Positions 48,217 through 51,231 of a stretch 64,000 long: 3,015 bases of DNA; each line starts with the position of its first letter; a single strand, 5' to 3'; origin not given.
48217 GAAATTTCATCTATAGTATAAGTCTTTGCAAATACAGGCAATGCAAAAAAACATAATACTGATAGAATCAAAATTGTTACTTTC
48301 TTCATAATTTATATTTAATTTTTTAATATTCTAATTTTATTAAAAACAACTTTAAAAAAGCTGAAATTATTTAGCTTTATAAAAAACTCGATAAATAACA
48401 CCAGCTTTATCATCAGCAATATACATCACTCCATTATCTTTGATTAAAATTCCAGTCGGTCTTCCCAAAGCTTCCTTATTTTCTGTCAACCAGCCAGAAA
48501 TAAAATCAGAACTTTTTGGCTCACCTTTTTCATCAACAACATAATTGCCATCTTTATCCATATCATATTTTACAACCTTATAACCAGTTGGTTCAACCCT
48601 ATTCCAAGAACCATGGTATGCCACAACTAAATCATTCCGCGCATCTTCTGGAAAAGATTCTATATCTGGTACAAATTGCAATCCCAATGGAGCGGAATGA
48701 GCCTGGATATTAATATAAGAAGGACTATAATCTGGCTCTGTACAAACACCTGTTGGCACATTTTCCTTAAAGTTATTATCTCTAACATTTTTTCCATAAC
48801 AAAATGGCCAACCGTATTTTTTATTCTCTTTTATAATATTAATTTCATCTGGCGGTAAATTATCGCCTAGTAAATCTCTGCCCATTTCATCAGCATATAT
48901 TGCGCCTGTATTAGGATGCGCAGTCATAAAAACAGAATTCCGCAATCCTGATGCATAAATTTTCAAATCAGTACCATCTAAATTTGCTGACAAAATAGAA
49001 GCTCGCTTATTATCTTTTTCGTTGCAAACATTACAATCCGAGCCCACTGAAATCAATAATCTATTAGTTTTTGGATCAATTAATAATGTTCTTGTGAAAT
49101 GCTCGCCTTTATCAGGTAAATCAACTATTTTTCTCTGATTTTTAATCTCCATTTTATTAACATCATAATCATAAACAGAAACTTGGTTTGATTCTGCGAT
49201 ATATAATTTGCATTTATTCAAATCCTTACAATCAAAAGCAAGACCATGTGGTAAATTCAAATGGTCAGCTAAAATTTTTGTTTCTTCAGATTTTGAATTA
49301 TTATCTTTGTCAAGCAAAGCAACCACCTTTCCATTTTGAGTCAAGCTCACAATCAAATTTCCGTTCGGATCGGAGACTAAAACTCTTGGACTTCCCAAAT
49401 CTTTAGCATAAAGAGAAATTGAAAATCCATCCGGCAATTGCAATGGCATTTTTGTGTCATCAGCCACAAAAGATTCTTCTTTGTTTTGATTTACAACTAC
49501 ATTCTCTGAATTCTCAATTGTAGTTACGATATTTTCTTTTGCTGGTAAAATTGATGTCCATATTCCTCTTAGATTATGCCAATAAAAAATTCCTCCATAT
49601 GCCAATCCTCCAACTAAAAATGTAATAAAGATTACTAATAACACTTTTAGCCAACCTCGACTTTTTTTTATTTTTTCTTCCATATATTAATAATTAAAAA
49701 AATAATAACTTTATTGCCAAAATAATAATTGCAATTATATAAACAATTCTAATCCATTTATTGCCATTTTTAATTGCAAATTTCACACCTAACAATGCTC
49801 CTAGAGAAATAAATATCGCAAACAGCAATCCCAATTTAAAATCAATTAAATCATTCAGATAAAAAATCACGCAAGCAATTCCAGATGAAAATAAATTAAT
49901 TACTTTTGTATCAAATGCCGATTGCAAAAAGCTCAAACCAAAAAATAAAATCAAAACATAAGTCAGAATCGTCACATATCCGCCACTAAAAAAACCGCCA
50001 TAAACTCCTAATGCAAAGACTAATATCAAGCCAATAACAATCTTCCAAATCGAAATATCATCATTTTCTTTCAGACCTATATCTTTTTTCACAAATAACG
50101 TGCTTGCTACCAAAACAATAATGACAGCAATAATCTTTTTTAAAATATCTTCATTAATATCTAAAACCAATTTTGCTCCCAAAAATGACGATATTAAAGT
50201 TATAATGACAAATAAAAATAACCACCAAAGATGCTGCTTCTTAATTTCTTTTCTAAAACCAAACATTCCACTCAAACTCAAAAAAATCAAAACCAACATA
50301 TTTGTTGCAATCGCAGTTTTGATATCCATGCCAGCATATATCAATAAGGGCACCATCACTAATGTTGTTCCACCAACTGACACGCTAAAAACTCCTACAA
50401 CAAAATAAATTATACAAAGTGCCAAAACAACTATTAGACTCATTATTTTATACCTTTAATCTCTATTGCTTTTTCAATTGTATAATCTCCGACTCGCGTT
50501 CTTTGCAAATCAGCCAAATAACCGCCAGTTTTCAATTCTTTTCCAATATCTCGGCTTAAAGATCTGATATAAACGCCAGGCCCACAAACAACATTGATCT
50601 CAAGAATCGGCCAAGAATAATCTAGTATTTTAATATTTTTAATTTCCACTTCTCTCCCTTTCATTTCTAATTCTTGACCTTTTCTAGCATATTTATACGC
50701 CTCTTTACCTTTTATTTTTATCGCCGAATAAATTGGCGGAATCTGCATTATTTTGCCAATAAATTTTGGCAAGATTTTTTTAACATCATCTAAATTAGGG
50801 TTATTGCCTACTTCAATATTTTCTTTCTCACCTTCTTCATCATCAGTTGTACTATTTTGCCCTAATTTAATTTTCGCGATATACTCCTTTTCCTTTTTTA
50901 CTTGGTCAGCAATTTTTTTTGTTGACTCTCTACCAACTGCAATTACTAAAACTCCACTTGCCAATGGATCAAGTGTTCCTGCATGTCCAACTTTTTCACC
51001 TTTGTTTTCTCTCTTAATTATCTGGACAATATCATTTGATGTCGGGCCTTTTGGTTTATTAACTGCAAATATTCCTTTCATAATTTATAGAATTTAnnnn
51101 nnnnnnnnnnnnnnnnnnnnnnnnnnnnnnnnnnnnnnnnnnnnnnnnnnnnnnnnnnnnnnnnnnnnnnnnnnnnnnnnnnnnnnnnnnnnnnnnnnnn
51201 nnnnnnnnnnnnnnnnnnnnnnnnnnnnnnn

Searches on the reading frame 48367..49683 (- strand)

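Call 108: search_protein_families(library=pfam, proteins=[window:48367-49683:-], max_evalue=0.0001)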
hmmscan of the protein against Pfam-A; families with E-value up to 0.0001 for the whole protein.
window:48367-49683:- (438 aa): 2 families
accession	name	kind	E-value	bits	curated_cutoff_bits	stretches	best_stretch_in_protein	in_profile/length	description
PF07995.17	GSDH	-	3.1e-12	46.9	25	1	177-346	93-268/332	Glucose / Sorbosone dehydrogenase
PF22807.2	TrAA12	-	6.1e-10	38.4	30.9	1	96-227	4-144/463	TrAA12-like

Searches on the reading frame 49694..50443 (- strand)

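Call 19: search_protein_families(library=pfam, proteins=[window:49694-50443:-], max_evalue=0.001)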
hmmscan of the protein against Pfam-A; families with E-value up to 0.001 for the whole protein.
window:49694-50443:- (249 aa): 1 family
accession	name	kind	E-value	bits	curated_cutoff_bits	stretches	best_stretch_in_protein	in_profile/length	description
PF01925.25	TauE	-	1.4e-38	133.3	32.6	1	10-246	2-237/237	Sulfite exporter TauE/SafE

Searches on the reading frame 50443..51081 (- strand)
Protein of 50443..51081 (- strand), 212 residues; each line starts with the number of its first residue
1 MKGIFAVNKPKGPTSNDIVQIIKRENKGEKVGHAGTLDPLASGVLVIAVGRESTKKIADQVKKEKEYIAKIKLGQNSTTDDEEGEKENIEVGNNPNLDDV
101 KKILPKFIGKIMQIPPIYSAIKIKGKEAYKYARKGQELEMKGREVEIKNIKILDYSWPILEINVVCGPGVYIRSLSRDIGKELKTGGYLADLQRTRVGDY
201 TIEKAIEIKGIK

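Call 19: search_protein_families(library=pfam, proteins=[window:50443-51081:-], max_evalue=0.001)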
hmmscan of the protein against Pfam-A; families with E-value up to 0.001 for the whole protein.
window:50443-51081:- (212 aa): 3 families
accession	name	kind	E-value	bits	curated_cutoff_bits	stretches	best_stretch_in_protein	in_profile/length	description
PF01509.24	TruB_N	-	4.7e-48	163.8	27.3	1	25-172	3-149/149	TruB family pseudouridylate synthase (N terminal domain)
PF16198.10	TruB_C_2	-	1.1e-06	29.1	29.3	1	173-208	1-36/66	tRNA pseudouridylate synthase B C-terminal domain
PF00849.27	PseudoU_synth_2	-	2.2e-05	25.1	26.8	1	6-134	4-107/152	RNA pseudouridylate synthase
